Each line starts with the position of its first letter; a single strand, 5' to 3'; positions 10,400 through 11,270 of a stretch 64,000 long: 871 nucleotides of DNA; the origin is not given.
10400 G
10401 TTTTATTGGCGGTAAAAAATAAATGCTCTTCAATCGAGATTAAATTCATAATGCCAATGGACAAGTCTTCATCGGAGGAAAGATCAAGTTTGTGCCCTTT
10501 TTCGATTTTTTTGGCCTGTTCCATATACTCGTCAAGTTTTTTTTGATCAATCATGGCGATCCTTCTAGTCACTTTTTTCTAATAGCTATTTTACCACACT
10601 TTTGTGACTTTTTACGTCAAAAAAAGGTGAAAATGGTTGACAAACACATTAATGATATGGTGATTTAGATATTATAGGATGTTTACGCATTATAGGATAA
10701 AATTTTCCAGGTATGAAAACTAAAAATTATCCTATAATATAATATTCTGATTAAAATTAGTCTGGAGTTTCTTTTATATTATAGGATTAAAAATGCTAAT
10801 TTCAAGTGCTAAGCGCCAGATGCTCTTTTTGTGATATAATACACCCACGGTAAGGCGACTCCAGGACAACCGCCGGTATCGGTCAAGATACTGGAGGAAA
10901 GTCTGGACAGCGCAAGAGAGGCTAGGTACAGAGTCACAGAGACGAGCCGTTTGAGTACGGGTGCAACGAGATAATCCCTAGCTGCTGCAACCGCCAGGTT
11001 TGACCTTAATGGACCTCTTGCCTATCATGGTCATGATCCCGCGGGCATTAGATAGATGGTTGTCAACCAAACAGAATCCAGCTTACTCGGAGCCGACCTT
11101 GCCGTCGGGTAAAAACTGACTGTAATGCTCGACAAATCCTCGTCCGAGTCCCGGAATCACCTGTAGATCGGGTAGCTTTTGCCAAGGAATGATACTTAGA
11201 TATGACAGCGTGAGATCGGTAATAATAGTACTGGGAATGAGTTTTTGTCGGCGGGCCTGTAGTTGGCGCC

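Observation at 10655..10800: Structured intergenic repeat family built from alternating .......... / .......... boxes around CCAGG-type cores (4 copies in 64 kb)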

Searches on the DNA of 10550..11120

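Call 16: search_rna_families(source=window, start=10550, end=11120, threshold=evalue, max_evalue=1, show_alignments=1)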
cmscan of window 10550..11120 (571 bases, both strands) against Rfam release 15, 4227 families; matches with E-value up to 1: 3.
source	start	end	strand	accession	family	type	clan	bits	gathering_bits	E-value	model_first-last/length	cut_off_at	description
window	10854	11101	+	RF00010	RNaseP_bact_a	Gene; ribozyme;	CL00002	89.3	100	8.7e-28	1-367/367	no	Bacterial RNase P class A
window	10727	10789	+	RF03609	mir-5470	Gene; miRNA;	-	25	98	0.0093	1-81/81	no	mir-5470 microRNA precursor family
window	10652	10734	+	RF01295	SCARNA7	Gene; snRNA; snoRNA; scaRNA;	-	14.5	65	0.22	1-330/330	no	Small Cajal body-specific RNA 7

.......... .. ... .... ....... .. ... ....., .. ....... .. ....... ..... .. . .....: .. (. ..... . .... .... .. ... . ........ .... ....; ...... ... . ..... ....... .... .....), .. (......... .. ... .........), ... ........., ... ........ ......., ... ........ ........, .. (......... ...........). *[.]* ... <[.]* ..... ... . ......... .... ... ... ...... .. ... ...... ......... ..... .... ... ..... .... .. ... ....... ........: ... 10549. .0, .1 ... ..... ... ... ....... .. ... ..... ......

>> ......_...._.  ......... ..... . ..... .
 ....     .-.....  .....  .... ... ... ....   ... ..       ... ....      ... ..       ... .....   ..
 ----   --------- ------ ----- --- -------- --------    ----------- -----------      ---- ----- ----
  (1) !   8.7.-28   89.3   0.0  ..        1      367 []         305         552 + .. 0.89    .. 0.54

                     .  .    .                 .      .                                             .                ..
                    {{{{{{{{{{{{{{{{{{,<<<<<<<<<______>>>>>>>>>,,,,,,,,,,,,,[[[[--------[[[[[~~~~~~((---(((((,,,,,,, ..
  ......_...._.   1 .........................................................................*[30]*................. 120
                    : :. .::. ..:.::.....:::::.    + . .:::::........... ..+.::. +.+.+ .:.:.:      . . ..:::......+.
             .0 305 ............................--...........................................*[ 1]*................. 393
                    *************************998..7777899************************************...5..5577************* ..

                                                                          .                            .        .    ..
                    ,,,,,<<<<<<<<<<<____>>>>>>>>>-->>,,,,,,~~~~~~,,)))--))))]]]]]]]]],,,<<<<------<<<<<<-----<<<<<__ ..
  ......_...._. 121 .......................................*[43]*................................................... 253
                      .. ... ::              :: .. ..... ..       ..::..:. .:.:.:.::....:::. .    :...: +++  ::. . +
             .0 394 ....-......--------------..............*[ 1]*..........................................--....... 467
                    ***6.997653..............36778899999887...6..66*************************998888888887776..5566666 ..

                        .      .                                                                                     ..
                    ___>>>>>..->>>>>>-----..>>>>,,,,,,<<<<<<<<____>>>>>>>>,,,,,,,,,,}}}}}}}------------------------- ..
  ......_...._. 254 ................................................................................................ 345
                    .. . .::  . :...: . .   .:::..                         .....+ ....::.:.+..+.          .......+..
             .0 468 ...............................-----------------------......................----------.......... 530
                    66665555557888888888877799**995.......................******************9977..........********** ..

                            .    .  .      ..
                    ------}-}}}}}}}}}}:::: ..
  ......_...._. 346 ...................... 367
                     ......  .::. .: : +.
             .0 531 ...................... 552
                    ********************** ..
